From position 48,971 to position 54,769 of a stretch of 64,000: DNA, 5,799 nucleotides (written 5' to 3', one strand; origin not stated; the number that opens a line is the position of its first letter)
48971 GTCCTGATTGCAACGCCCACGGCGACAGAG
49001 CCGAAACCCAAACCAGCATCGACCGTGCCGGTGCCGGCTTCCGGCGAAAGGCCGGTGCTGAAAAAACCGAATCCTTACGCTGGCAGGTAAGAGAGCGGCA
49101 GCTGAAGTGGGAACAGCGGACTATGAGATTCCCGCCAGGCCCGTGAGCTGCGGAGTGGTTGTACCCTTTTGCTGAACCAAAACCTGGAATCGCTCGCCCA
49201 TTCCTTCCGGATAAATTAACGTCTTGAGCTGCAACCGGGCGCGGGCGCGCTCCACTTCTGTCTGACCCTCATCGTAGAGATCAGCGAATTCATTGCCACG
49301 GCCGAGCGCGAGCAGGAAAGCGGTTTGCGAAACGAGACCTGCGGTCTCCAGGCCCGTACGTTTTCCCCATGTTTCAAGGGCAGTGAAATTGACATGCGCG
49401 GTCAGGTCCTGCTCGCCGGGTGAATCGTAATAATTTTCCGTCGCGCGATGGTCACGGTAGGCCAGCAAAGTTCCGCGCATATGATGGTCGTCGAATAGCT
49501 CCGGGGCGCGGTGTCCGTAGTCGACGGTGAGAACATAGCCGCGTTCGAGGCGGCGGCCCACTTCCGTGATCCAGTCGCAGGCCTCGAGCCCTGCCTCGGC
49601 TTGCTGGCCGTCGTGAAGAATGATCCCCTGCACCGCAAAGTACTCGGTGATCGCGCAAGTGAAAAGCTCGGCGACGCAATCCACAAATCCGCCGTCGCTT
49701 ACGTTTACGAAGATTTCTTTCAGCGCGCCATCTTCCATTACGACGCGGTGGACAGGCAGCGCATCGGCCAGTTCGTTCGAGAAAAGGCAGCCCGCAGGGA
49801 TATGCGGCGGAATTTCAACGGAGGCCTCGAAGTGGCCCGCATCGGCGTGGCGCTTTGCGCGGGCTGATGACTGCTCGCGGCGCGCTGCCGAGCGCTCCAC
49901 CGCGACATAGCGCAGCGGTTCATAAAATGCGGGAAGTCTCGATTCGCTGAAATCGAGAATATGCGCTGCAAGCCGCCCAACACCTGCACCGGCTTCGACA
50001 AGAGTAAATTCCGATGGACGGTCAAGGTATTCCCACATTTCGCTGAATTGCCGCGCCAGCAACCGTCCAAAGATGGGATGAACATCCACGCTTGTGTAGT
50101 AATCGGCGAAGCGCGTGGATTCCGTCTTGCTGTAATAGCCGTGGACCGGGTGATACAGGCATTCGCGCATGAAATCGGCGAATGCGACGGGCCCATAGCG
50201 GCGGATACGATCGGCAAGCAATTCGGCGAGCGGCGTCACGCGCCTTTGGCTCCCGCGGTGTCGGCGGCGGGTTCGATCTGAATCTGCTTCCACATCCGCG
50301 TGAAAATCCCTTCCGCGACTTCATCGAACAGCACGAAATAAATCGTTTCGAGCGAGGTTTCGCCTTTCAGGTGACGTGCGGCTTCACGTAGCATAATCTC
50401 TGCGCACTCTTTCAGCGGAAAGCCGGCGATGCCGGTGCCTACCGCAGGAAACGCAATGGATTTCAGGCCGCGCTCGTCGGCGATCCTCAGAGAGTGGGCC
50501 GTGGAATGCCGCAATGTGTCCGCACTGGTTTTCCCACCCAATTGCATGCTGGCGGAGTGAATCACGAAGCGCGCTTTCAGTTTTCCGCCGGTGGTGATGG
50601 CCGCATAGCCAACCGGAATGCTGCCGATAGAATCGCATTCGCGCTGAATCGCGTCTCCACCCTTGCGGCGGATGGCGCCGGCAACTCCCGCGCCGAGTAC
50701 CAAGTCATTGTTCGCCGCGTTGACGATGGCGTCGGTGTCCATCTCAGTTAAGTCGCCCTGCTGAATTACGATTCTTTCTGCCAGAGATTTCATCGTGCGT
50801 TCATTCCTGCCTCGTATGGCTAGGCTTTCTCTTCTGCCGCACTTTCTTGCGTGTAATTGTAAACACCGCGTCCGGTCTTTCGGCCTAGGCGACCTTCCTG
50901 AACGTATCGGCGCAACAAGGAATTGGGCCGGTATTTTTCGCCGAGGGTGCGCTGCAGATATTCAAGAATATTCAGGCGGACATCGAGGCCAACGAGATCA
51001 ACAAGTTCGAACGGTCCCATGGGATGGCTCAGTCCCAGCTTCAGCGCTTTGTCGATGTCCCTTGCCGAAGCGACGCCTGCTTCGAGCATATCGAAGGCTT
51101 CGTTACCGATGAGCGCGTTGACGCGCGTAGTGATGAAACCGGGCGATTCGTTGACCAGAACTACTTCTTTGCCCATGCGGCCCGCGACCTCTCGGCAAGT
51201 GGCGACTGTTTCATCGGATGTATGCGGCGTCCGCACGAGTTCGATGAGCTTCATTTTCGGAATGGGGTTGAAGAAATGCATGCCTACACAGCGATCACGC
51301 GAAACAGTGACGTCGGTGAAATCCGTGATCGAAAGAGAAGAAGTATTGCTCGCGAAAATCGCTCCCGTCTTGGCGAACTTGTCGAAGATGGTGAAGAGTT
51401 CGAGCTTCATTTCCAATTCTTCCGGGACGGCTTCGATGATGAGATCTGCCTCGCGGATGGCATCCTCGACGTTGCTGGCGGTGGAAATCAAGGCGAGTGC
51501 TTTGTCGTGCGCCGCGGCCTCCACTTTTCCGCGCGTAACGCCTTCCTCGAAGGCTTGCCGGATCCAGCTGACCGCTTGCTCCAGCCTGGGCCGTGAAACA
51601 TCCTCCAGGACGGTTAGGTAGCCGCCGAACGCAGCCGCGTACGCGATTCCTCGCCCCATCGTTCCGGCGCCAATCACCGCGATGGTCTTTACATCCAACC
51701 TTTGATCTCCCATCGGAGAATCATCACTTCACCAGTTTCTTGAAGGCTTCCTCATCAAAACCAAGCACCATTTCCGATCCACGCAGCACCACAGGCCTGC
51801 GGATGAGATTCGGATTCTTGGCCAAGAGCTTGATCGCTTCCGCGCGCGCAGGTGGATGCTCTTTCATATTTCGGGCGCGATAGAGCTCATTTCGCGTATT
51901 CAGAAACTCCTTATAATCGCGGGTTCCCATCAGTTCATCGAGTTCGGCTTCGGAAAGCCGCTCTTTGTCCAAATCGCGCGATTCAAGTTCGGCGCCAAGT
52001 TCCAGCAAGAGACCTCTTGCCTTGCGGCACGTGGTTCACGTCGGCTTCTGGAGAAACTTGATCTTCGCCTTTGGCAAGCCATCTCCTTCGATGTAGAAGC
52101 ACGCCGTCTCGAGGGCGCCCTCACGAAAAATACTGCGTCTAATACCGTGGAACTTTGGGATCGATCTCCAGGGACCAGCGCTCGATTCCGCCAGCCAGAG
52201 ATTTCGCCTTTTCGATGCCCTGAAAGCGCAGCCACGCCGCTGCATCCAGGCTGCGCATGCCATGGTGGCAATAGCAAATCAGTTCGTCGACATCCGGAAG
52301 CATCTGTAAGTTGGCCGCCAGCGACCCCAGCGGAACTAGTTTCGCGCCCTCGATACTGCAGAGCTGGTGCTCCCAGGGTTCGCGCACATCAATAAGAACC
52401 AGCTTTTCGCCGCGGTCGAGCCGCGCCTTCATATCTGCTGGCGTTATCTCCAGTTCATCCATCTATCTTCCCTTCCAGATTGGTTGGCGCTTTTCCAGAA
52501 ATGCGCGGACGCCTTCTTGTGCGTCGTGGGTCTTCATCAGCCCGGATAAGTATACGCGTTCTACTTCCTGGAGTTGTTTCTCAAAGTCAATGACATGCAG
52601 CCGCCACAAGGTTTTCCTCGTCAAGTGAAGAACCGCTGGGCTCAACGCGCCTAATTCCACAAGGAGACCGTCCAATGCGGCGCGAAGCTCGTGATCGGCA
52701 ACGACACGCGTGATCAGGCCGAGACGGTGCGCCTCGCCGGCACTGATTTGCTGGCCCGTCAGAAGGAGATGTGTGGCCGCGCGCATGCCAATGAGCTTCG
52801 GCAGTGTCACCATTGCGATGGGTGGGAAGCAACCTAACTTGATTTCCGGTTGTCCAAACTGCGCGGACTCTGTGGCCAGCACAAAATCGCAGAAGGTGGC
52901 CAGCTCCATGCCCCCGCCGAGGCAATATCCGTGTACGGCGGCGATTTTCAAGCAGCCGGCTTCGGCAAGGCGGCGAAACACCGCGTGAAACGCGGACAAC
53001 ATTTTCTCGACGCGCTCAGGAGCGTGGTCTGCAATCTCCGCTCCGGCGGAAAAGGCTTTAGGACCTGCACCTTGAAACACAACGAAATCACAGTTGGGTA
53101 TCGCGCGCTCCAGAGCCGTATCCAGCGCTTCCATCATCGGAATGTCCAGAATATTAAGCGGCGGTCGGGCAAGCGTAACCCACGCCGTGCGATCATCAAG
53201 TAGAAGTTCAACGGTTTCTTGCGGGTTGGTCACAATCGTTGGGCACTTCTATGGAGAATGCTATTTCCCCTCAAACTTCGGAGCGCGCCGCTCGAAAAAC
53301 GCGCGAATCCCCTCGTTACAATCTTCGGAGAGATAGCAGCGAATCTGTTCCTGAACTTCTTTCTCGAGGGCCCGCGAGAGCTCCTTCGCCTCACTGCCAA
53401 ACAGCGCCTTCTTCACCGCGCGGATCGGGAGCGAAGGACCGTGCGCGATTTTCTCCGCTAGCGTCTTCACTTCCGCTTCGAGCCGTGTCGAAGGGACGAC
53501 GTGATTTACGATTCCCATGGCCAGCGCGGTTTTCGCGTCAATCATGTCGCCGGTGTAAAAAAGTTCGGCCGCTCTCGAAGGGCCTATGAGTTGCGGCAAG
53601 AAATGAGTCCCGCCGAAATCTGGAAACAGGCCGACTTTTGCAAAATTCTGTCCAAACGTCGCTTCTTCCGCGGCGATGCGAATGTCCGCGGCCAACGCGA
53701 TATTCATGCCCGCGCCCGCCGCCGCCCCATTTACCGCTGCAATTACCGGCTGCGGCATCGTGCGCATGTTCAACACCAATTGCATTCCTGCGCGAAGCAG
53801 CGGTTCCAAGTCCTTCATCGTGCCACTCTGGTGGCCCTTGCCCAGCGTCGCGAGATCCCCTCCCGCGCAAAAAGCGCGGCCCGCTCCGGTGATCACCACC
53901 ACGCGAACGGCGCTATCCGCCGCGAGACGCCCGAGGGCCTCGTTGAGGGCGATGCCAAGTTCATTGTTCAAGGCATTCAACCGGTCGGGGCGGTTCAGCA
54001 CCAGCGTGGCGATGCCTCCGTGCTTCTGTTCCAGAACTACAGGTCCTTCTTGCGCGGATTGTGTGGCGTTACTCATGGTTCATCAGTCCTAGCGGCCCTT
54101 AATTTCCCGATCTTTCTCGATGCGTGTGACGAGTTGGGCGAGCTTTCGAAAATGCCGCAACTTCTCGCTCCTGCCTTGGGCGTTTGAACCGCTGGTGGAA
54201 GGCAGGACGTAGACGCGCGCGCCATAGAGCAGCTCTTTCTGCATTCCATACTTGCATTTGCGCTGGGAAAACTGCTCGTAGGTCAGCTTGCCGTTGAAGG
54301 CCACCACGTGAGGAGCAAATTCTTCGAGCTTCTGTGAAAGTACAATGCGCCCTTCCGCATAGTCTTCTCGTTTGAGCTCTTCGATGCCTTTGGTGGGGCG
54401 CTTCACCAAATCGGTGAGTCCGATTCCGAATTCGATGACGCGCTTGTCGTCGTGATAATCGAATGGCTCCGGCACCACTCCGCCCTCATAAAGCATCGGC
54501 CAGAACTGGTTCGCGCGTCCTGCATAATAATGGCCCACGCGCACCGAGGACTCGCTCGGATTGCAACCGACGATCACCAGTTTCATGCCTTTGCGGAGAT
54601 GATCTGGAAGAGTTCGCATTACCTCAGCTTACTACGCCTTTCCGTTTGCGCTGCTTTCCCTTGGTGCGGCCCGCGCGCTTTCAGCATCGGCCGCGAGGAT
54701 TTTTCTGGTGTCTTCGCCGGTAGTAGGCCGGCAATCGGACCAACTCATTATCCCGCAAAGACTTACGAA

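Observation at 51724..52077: Hidden selenoprotein: ArsC/Spx-fold U-x-x-C gene with a SECIS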

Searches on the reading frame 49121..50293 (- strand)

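Call 22: search_protein_families(library=pfam, proteins=[window:49121-50293:-], max_evalue=0.00001)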
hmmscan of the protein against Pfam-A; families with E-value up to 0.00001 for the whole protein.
window:49121-50293:- (390 aa): 1 family
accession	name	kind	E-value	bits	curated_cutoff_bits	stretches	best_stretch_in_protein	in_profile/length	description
PF02636.23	Methyltransf_28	-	1.6e-57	195.3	23.3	1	78-320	1-248/249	Putative S-adenosyl-L-methionine-dependent methyltransferase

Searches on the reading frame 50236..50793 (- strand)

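Call 25: search_protein_families(library=ncbifam, proteins=[window:50236-50793:-], max_evalue=0.001)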
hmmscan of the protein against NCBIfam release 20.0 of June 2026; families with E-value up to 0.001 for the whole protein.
window:50236-50793:- (185 aa): 12 families
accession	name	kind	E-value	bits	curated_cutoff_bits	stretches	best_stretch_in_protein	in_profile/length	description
NF001664.0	PRK00431.1-6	equivalog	1.2e-39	135.4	200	1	7-167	3-168/173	O-acetyl-ADP-ribose deacetylase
NF001667.0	PRK00431.2-3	equivalog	1.8e-39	135.3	252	1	7-170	9-175/182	ADP-ribose-binding protein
NF001668.0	PRK00431.2-4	equivalog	6.3e-38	130.3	278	1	8-169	51-213/220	ADP-ribose-binding protein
NF001663.0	PRK00431.1-4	equivalog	3.2e-36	124.9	285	1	5-166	6-173/180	ADP-ribose-binding protein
NF001660.0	PRK00431.1-1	equivalog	6.9e-35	120.2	271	1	6-170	3-173/177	O-acetyl-ADP-ribose deacetylase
NF001665.0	PRK00431.2-1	equivalog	2e-33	115.4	315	1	7-171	9-174/177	ADP-ribose-binding protein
NF001666.0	PRK00431.2-2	equivalog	1e-30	106.8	246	1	8-158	3-152/164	ADP-ribose-binding protein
NF009880.0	PRK13341.1-1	equivalog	4.8e-29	101.2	891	1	6-165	427-594/599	AAA family ATPase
NF001661.0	PRK00431.1-2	equivalog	4.7e-28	98.3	291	1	7-165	2-168/179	O-acetyl-ADP-ribose deacetylase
NF003163.0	PRK04143.1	equivalog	6.2e-24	84.8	272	1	5-170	82-262/265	protein-ADP-ribose hydrolase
NF001662.0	PRK00431.1-3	equivalog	5.3e-20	72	215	1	7-159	4-172/185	[protein ADP-ribosylglutamate] hydrolase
NF048014.1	antitoxin_DarG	equivalog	2.6e-06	27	250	1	8-131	1-128/338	type II toxin-antitoxin system antitoxin DNA ADP-ribosyl glycohydrolase DarG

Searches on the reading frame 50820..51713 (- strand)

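Call 6: search_protein_families(library=pfam, proteins=[window:50820-51713:-], max_evalue=0.01)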
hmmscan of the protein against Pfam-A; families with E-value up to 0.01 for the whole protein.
window:50820-51713:- (297 aa): 5 families
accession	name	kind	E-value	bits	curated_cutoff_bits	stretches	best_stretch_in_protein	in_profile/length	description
PF02737.24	3HCDH_N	-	1.9e-57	194.5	22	1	10-189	1-179/180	3-hydroxyacyl-CoA dehydrogenase, NAD binding domain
PF00725.27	3HCDH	-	6.9e-33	113.5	22.1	1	192-287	1-97/97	3-hydroxyacyl-CoA dehydrogenase, C-terminal domain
PF03446.21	NAD_binding_2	-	7.4e-05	23.3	21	1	10-110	1-80/161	NAD binding domain of 6-phosphogluconate dehydrogenase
PF01262.27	AlaDh_PNT_C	-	0.00077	19.4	23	1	10-96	30-100/214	Alanine dehydrogenase/PNT, C-terminal domain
PF03807.23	F420_oxidored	-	0.00095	20.2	21.6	0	10-96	1-67/94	NADP oxidoreductase coenzyme F420-dependent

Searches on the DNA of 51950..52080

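Call 41: search_rna_families(source=window, start=51950, end=52080, threshold=evalue, max_evalue=10, show_alignments=3)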
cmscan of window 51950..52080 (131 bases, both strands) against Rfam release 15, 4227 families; matches with E-value up to 10: 2.
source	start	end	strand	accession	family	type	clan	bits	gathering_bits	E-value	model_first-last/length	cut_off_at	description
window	51986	52025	-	RF04091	mir-72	Gene; miRNA;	CL00133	15.4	60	0.34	1-70/70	no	mir-72 microRNA precursor family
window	52039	52068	-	RF01123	sR35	Gene; snRNA; snoRNA; CD-box;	-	8.9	60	4.6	28-57/57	no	Small nucleolar RNA sR35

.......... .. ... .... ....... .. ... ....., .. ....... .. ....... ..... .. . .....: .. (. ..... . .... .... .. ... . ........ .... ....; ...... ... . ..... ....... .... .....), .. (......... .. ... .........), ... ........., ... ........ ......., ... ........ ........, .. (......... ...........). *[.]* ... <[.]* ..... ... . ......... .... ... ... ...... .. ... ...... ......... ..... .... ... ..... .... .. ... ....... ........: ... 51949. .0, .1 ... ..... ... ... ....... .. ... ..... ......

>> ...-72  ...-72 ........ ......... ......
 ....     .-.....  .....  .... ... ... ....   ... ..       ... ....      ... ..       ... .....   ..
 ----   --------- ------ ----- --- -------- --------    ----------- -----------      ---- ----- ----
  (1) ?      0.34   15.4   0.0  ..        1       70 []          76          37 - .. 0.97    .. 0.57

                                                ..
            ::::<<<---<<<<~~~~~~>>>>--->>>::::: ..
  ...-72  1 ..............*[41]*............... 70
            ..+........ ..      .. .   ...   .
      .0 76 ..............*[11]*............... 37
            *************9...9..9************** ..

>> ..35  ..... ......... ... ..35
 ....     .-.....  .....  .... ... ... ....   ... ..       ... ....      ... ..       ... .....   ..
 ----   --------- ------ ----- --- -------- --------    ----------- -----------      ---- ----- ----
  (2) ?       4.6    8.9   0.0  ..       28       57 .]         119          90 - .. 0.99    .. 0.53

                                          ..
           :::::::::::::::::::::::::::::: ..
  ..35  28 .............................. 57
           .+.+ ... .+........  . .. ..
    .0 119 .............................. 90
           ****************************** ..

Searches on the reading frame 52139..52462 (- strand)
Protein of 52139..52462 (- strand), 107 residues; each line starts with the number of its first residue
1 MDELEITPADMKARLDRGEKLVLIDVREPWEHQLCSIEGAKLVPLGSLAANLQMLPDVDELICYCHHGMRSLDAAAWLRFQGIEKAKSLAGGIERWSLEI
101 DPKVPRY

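Call 6: search_protein_families(library=pfam, proteins=[window:52139-52462:-], max_evalue=0.01)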
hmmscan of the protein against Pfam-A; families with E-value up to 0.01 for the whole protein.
window:52139-52462:- (107 aa): 1 family
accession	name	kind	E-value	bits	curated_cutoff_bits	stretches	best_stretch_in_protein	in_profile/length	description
PF00581.25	Rhodanese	-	7.9e-16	58.8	22.2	1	7-97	1-100/102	Rhodanese-like domain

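Call 25: search_protein_families(library=ncbifam, proteins=[window:52139-52462:-], max_evalue=0.001)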
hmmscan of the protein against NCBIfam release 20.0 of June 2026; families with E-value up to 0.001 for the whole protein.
window:52139-52462:- (107 aa): 11 families
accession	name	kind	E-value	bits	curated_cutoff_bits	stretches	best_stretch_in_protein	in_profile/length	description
NF005902.0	PRK07878.1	equivalog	1.3e-20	73.7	647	1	5-107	288-392/392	adenylyltransferase/sulfurtransferase MoeZ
NF005646.0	PRK07411.1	equivalog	1.2e-17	64.2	633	1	5-107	283-390/390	molybdopterin-synthase adenylyltransferase MoeB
NF006444.0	PRK08762.1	equivalog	3.3e-15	55.6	449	1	5-99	16-110/387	molybdopterin-synthase adenylyltransferase MoeB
NF001195.0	PRK00162.1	equivalog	1.4e-10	41.5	102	1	5-101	5-101/108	thiosulfate sulfurtransferase GlpE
NF045521.1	rhoda_near_glyco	subfamily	2.3e-08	34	145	1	15-97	29-109/144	rhodanese homology domain-containing protein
NF001133.1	PRK00142.1-1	equivalog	9.4e-08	31.9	170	1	6-101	108-208/229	oxygen-dependent tRNA uridine(34) hydroxylase TrhO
NF041203.1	rhodanese_LYCAU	equivalog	3.4e-06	26.8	115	1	6-98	23-118/126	rhodanese-related (seleno)protein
NF033833.0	rhodan_ChrE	equivalog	1.7e-05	24.7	120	1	6-104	5-105/108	rhodanese family chromate resistance protein ChrE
NF007627.0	PRK10287.1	equivalog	0.00023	21.3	102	1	23-96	23-97/104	thiosulfate sulfurtransferase PspE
TIGR04271.1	ThiI_C_thiazole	equivalog_domain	0.00024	21.1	70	1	10-85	18-95/101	thiazole biosynthesis protein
NF003703.0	PRK05320.1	equivalog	0.00028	20.6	331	1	15-96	126-213/280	sulfurtransferase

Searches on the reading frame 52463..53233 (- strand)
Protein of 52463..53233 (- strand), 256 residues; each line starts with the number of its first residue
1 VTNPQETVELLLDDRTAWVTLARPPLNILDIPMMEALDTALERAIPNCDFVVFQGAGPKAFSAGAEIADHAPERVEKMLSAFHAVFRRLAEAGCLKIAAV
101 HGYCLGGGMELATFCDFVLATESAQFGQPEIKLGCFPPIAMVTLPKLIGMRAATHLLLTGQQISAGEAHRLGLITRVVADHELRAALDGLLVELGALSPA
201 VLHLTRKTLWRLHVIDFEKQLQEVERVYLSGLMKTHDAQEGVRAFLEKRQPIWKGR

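Call 25: search_protein_families(library=ncbifam, proteins=[window:52463-53233:-], max_evalue=0.001)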
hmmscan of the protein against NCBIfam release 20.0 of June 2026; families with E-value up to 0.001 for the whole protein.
window:52463-53233:- (256 aa): 73 families (the best 25 are shown)
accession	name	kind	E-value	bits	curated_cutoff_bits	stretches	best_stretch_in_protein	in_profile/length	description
TIGR03189.1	dienoyl_CoA_hyt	equivalog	1.6e-50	171.8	292.5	1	19-256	14-251/251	cyclohexa-1,5-dienecarbonyl-CoA hydratase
NF051848.1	EnCoAHydtEchA19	equivalog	3e-43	148.2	400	1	13-256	7-258/258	enoyl-CoA hydratase EchA19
NF006566.0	PRK09076.1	subfamily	3.1e-43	148.3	286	1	6-254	5-258/260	enoyl-CoA hydratase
NF004781.0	PRK06127.1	subfamily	5.3e-43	147.6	291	1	4-256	9-269/269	enoyl-CoA hydratase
NF004796.0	PRK06144.1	subfamily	4.2e-41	141.1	272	1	4-256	6-262/262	enoyl-CoA hydratase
NF004517.0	PRK05862.1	equivalog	6.5e-41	140.5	396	1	12-254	10-255/257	enoyl-CoA hydratase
NF005803.0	PRK07658.1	equivalog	3.7e-40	137.9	313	1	8-256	4-257/257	enoyl-CoA hydratase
NF004475.0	PRK05809.1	subfamily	4.7e-40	137.7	394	1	8-255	6-259/260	short-chain-enoyl-CoA hydratase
NF042430.2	EnCoAhydt_DpgD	equivalog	8.7e-39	133.5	400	1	13-256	4-258/258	enoyl-CoA-hydratase DpgD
NF006007.0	PRK08138.1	subfamily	2.5e-38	131.9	355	1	13-256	15-261/261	enoyl-CoA hydratase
NF007239.0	PRK09674.1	equivalog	1.4e-37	129.6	371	1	13-256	11-257/257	2,3-dehydroadipyl-CoA hydratase PaaF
NF005802.0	PRK07657.1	equivalog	2.3e-36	125.7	363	1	13-255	11-259/260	enoyl-CoA hydratase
NF006008.0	PRK08139.1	equivalog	3.4e-36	125.1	313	1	13-255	18-265/266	enoyl-CoA hydratase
NF004795.0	PRK06143.1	subfamily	1.7e-35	122.8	283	1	24-250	28-258/260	enoyl-CoA hydratase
NF005073.0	PRK06495.1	subfamily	1.8e-35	122.4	296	1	6-256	4-257/257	enoyl-CoA hydratase/isomerase family protein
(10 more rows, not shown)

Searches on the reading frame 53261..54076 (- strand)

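Call 25: search_protein_families(library=ncbifam, proteins=[window:53261-54076:-], max_evalue=0.001)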
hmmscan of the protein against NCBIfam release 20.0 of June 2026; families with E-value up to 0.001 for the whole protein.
window:53261-54076:- (271 aa): 73 families (the best 25 are shown)
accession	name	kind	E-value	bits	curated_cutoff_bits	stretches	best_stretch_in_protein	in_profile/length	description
TIGR02280.1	PaaB1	equivalog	6.4e-69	232.3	345.15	1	14-271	1-256/256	2-(1,2-epoxy-1,2-dihydrophenyl)acetyl-CoA isomerase PaaG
NF006699.0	PRK09245.1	subfamily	1.5e-65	221.1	354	1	13-270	4-265/266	crotonase/enoyl-CoA hydratase family protein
NF006107.0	PRK08258.1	equivalog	8.3e-64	215.5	330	1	17-271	22-277/277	enoyl-CoA hydratase family protein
NF051848.1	EnCoAHydtEchA19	equivalog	6e-63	212.8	400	1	17-271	5-258/258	enoyl-CoA hydratase EchA19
NF004635.0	PRK05981.1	equivalog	3.6e-62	210.3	351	1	17-271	9-266/266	enoyl-CoA hydratase/isomerase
NF004857.0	PRK06210.1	equivalog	6e-62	209.5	341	1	8-270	5-274/275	enoyl-CoA hydratase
NF046063.1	oxepin_alt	equivalog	2.8e-59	200.7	300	1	16-267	4-254/254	oxepin-CoA hydrolase, alternative type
NF004475.0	PRK05809.1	subfamily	2.9e-59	200.7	394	1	14-271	6-260/260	short-chain-enoyl-CoA hydratase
NF006109.0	PRK08260.1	subfamily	8.4e-59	199.2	320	1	18-270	10-277/296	enoyl-CoA hydratase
NF006008.0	PRK08139.1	equivalog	2.2e-57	194.6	313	1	5-270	4-265/266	enoyl-CoA hydratase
NF004840.0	PRK06190.1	equivalog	1.2e-56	192.3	253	1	12-248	4-236/260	enoyl-CoA hydratase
NF005700.0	PRK07511.1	subfamily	3.4e-56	190.7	274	1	15-269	6-259/260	enoyl-CoA hydratase family protein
NF004525.0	PRK05870.1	equivalog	6.2e-56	190.1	285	1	14-248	5-234/249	enoyl-CoA hydratase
NF004781.0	PRK06127.1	subfamily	3.4e-55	187.6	291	1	7-271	7-269/269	enoyl-CoA hydratase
NF004634.0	PRK05980.1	equivalog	7.6e-55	186.1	375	1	13-269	4-261/263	crotonase/enoyl-CoA hydratase family protein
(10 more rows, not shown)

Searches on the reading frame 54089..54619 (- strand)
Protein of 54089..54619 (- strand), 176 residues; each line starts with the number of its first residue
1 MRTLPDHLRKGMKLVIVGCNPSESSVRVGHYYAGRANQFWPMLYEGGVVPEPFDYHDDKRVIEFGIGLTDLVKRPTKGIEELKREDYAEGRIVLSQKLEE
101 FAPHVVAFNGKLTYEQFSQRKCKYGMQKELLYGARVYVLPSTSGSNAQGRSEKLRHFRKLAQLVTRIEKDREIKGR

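Call 25: search_protein_families(library=ncbifam, proteins=[window:54089-54619:-], max_evalue=0.001)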
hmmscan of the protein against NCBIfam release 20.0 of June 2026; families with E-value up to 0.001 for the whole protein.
window:54089-54619:- (176 aa): 3 families
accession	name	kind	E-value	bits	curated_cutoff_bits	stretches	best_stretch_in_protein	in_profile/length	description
TIGR00584.1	mug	subfamily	3.3e-31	109.1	402.6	1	2-164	121-295/328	mismatch-specific thymine-DNA glycosylate (mug)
NF007570.0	PRK10201.1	equivalog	4.2e-29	101.4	144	1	6-163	4-162/168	G/U mismatch-specific DNA glycosylase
TIGR04274.1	hypoxanDNAglyco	equivalog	3.9e-10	40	80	1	10-154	8-147/150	DNA-deoxyinosine glycosylase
